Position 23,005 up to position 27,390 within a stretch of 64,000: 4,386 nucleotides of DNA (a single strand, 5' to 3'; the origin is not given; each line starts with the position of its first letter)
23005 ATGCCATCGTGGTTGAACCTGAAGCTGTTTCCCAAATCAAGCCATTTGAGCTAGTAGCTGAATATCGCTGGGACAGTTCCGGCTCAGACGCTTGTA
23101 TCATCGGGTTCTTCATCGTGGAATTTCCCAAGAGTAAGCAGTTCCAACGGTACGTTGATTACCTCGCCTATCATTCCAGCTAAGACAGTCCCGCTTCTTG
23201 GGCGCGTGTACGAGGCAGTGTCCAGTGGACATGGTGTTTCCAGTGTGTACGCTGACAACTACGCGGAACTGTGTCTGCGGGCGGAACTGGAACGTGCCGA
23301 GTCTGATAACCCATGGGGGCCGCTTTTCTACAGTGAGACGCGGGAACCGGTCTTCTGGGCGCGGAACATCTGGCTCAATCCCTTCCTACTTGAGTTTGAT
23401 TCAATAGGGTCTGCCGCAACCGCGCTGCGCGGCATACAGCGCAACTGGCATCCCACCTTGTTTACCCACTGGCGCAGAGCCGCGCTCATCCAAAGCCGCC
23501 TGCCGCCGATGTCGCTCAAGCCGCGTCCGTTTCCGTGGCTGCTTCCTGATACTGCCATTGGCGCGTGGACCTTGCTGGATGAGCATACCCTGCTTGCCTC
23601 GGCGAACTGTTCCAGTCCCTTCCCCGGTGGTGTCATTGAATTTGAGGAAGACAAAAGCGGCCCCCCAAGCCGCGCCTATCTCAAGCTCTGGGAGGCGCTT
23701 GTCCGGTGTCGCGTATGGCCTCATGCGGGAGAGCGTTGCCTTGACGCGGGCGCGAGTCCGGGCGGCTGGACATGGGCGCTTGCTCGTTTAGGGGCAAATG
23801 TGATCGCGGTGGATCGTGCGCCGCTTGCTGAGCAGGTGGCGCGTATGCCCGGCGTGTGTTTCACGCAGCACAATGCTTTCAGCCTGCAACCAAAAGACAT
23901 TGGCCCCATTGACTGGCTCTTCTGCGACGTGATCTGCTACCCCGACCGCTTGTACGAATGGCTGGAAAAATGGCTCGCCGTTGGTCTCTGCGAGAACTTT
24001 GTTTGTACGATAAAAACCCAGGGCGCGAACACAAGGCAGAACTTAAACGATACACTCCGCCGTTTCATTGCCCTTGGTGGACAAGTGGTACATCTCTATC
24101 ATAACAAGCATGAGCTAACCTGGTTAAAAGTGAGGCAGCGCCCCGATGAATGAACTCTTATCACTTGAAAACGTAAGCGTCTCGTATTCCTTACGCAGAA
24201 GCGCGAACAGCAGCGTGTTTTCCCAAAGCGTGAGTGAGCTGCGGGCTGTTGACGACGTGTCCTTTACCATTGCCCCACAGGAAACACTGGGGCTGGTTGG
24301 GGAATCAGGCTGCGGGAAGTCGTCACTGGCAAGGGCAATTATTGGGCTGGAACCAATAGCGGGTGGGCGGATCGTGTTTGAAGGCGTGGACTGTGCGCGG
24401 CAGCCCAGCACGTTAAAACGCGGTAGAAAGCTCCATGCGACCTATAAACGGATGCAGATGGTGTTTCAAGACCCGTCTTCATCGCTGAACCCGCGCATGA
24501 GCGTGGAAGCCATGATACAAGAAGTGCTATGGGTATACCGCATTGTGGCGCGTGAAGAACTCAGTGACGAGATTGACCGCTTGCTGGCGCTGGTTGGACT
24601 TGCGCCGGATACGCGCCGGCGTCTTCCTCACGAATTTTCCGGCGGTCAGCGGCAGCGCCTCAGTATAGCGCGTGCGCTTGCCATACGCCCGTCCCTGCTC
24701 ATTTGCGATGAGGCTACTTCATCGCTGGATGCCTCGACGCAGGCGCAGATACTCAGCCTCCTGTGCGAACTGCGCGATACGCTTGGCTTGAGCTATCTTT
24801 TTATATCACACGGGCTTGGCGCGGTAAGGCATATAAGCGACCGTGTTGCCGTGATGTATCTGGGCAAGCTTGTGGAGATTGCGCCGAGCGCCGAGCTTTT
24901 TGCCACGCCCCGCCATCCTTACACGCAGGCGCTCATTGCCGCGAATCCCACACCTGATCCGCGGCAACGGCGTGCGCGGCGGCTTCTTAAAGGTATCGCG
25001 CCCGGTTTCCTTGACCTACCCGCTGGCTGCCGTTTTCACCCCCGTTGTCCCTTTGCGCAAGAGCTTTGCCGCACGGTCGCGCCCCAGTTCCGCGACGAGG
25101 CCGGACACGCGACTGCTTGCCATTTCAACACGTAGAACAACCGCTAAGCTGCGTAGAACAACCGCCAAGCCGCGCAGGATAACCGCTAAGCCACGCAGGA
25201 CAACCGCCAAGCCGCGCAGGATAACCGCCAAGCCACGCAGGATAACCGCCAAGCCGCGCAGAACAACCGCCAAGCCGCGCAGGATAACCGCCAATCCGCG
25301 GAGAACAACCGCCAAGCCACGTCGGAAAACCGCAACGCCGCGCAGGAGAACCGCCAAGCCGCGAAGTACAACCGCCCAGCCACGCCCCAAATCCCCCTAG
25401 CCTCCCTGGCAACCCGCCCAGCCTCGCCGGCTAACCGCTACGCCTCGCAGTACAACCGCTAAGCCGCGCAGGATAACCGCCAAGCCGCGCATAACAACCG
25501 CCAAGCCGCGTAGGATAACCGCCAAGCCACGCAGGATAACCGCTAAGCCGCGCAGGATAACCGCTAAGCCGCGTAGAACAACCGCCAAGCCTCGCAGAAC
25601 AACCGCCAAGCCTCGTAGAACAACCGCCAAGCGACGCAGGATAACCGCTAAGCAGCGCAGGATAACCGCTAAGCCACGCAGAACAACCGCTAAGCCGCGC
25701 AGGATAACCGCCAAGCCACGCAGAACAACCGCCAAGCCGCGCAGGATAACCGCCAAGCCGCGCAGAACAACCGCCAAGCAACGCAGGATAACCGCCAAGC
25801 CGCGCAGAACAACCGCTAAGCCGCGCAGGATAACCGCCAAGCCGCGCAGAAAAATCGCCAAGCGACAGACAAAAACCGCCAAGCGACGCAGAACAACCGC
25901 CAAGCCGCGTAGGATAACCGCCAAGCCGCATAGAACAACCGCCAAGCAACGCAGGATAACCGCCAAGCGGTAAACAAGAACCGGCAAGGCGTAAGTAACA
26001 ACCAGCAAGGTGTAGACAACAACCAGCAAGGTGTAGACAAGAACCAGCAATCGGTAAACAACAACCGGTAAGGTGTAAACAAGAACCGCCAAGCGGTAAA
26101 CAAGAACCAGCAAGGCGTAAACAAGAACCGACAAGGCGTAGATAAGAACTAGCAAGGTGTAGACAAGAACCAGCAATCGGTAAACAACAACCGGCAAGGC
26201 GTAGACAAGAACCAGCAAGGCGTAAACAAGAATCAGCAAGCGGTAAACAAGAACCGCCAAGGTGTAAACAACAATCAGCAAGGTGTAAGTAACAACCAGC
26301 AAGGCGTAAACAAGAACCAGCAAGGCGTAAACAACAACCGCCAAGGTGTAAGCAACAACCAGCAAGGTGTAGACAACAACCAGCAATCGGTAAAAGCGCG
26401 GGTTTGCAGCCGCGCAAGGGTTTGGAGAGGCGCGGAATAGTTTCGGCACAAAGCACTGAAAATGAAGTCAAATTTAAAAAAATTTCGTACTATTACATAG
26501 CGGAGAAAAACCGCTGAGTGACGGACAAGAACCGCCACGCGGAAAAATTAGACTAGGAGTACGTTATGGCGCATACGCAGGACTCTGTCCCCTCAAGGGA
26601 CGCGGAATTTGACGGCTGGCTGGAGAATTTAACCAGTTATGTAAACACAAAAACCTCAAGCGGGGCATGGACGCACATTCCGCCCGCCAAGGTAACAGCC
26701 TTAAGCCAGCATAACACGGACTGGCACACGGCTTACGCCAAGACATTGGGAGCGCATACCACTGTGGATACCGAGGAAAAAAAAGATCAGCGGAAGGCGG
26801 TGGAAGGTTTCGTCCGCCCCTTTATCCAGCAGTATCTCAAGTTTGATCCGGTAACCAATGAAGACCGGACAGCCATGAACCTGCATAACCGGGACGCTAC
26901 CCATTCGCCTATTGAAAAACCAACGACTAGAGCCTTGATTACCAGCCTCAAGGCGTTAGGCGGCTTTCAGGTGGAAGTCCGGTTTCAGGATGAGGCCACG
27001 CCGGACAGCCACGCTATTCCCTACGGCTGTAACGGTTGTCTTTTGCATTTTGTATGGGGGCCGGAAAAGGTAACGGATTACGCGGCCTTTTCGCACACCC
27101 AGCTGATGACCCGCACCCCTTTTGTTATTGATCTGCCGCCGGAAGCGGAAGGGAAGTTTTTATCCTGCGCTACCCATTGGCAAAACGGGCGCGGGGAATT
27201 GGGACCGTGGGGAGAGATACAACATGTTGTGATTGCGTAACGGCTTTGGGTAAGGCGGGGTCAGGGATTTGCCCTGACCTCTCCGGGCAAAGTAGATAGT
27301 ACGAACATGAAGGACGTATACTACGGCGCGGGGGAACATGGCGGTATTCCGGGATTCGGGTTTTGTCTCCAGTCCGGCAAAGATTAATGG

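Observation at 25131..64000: Five intergenic tandem arrays in 64 kb with a period locked to 21 or 23 bp, each with its own unit sequence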

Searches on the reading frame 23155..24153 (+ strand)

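Call 50: search_protein_families(library=ncbifam, proteins=[window:23155-24153:+], max_evalue=0.001)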
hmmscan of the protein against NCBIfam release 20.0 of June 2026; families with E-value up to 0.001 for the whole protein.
window:23155-24153:+ (332 aa): 3 families
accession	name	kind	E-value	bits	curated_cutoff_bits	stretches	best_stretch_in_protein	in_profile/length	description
NF008734.0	PRK11760.1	equivalog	5e-27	95.3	176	1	148-325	163-351/359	23S rRNA (cytidine(2498)-2'-O)-methyltransferase RlmM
TIGR00438.1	rrmJ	equivalog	0.00012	21.6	300.15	1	167-226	9-70/188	23S rRNA (uridine(2552)-2'-O)-methyltransferase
TIGR00478.1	tly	subfamily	0.00014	21.2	185.8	1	172-259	57-146/228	TlyA family rRNA (cytidine-2'-O)-methyltransferase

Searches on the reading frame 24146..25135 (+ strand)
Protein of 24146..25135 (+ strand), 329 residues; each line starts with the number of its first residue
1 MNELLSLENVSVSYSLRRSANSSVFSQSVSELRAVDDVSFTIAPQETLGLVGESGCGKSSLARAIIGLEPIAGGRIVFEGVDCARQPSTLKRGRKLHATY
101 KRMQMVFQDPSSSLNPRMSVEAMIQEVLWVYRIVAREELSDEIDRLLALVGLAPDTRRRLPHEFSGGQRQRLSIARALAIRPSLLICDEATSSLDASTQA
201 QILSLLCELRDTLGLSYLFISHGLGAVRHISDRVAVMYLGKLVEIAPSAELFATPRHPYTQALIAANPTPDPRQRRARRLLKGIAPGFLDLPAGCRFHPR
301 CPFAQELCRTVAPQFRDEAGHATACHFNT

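Call 10: search_protein_families(library=pfam, proteins=[window:24146-25135:+])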
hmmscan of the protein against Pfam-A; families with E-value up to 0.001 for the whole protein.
window:24146-25135:+ (329 aa): 4 families
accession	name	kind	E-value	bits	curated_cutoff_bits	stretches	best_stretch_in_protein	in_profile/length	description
PF00005.33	ABC_tran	-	1e-31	110.8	25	1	36-192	2-137/137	ABC transporter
PF08352.17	oligo_HPY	-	3e-20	72.8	27.1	1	243-308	1-65/65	Oligopeptide/dipeptide transporter, C-terminal region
PF02463.25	SMC_N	-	7.5e-06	26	40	1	47-223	26-198/220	RecF/RecN/SMC N terminal domain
PF13401.12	AAA_22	-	0.00085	20.1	27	0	50-211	10-109/130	AAA domain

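Call 46: find_encoding_contigs(protein=window:24146-25135:+, flank=10000, max_places=10)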
Protein window:24146-25135:+ (329 aa): no gene with exactly this product is on record in the collection.

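Call 55: find_homologous_proteins(query=window:24146-25135:+, max_evalue=1e-100)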
Query window:24146-25135:+ (329 aa): 90 proteins with E <= 1e-100 among 8000 candidates.
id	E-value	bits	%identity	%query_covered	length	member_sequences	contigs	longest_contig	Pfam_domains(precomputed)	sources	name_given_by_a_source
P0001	5.1e-213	724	100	100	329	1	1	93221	PF00005.34,PF02463.26,PF08352.18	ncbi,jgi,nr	ncbi:MAG: ABC transporter ATP-binding protein [Treponema sp.]|jgi:oligopeptide/dipeptide ABC transpo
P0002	5.2e-172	589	81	100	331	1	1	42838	PF00005.34,PF08352.18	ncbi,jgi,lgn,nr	ncbi:MAG: ABC transporter ATP-binding protein [Treponema sp.]|jgi:oligopeptide/dipeptide ABC transpo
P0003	1.7e-171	588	83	100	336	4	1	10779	PF00005.34,PF08352.18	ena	-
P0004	7.1e-170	582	80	100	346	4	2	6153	PF00005.34,PF08352.18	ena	-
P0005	1.6e-165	568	82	100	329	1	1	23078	PF00005.34,PF08352.18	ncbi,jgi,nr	ncbi:MAG: ABC transporter ATP-binding protein [Treponema sp.]|jgi:peptide/nickel transport system AT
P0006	3.0e-165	567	84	94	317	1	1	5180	PF00005.34,PF08352.18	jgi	jgi:oligopeptide/dipeptide ABC transporter ATP-binding protein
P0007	1.9e-135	469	49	99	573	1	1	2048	PF00005.34,PF02463.26,PF08352.18,PF13304.13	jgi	-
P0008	1.4e-133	463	73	91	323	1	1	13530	PF00005.34,PF08352.18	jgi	jgi:oligopeptide/dipeptide ABC transporter ATP-binding protein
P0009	1.2e-122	427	51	93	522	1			PF00005.34,PF13401.13,PF08352.18,PF13304.13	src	-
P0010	1.5e-122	427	85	69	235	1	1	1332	PF00005.34,PF08352.18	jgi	jgi:oligopeptide/dipeptide ABC transporter ATP-binding protein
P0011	2.7e-122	426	50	91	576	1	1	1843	PF00005.34,PF02463.26,PF08352.18,PF13304.13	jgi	jgi:peptide/nickel transport system ATP-binding protein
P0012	9.0e-120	418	47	99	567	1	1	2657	PF00005.34,PF02463.26,PF08352.18,PF13304.13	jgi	jgi:peptide/nickel transport system ATP-binding protein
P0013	3.0e-119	416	46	94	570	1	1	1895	PF00005.34,PF13401.13,PF02463.26,PF08352.18,PF13304.13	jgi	jgi:peptide/nickel transport system ATP-binding protein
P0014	5.2e-118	412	44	93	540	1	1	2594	PF00005.34,PF08352.18,PF13304.13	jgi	jgi:oligopeptide/dipeptide ABC transporter ATP-binding protein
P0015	4.7e-117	409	48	78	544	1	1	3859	PF00158.33,PF01935.24,PF00005.34,PF05729.19,PF13555.13,PF13401.13,PF02463.26,PF08352.18,PF13304.13,PF20720.4,PF13191.13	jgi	jgi:peptide/nickel transport system ATP-binding protein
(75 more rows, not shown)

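Call 56: find_encoding_contigs(protein=P0002, flank=6000, max_places=3)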
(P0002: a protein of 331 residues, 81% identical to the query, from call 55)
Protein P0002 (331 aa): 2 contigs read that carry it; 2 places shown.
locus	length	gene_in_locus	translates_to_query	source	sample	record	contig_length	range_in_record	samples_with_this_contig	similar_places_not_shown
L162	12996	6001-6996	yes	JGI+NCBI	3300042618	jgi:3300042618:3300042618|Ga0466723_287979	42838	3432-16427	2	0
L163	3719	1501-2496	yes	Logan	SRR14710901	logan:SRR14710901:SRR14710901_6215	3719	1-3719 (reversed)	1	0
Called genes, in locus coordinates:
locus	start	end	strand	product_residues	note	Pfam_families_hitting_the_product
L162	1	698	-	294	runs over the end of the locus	PF00483:NTP_transferase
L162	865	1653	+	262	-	PF22692:LlgE_F_G_D1, PF06429:Flg_bbr_C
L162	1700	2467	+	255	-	PF00460:Flg_bb_rod, PF22692:LlgE_F_G_D1, PF06429:Flg_bbr_C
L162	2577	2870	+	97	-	PF10135:Rod-binding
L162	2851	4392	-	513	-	PF09587:PGA_cap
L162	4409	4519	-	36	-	-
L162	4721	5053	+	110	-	-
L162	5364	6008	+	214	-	PF01728:FtsJ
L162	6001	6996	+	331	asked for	PF00005:ABC_tran, PF08352:oligo_HPY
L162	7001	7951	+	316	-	PF19300:BPD_transp_1_N, PF00528:BPD_transp_1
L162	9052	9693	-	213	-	-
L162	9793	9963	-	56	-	-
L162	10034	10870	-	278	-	PF13302:Acetyltransf_3, PF13527:Acetyltransf_9 (weak), PF00583:Acetyltransf_1, PF13673:Acetyltransf_10, PF13508:Acetyltransf_7, PF08445:FR47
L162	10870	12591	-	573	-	PF00933:Glyco_hydro_3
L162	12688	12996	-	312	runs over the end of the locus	PF01134:GIDA (faint), PF01266:DAO (faint), PF01946:Thi4 (weak), PF05834:Lycopene_cycl (faint), PF07992:Pyr_redox_2, PF13738:Pyr_redox_3, PF00070:Pyr_redox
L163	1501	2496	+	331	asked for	PF00005:ABC_tran, PF08352:oligo_HPY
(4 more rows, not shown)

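Call 57: find_encoding_contigs(protein=P0005, flank=6000, max_places=3)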
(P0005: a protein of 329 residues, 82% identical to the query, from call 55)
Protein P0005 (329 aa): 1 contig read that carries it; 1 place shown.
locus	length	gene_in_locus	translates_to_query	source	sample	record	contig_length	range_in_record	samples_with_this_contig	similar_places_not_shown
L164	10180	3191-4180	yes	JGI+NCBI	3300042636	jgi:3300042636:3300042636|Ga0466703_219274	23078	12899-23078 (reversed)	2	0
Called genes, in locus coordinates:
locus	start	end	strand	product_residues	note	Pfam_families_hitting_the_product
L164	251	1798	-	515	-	PF09587:PGA_cap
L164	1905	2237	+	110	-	-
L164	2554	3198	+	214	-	PF01728:FtsJ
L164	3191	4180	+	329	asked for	PF00005:ABC_tran, PF08352:oligo_HPY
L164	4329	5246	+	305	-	PF19300:BPD_transp_1_N, PF00528:BPD_transp_1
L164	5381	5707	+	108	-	-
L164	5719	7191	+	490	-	PF01425:Amidase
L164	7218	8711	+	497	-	PF02934:GatB_N, PF02637:GatB_Yqey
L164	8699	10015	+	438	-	PF01336:tRNA_anti-codon, PF00152:tRNA-synt_2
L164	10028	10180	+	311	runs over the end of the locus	PF01643:Acyl-ACP_TE, PF13279:4HBT_2 (faint), PF20791:Acyl-ACP_TE_C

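Call 75: list_cluster_members(proteins=[P0001])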
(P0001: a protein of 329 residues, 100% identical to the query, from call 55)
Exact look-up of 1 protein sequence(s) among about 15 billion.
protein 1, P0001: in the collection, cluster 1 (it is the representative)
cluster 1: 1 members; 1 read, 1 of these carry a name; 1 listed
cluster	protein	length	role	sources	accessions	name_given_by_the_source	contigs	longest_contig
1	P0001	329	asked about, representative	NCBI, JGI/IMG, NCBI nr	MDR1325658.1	MAG: ABC transporter ATP-binding protein [Treponema sp.] | oligopeptide/dipeptide ABC transporter ATP-binding protein | ABC transporter ATP-binding protein [Treponema sp.]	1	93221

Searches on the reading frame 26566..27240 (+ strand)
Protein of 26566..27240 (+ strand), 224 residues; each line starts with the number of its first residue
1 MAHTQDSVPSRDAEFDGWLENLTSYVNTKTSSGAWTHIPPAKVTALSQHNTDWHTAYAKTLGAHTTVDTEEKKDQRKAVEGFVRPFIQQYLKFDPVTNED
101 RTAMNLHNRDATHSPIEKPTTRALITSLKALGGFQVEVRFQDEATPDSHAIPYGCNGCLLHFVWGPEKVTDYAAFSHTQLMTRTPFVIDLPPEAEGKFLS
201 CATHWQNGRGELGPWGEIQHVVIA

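Call 10: search_protein_families(library=pfam, proteins=[window:26566-27240:+])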
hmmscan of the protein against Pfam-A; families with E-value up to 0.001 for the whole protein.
window:26566-27240:+ (224 aa): 0 families

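Call 47: find_encoding_contigs(protein=window:26566-27240:+, flank=10000, max_places=10)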
Protein window:26566-27240:+ (224 aa): no gene with exactly this product is on record in the collection.

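Call 50: search_protein_families(library=ncbifam, proteins=[window:26566-27240:+], max_evalue=0.001)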
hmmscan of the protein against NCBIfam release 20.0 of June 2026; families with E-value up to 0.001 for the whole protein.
window:26566-27240:+ (224 aa): 0 families
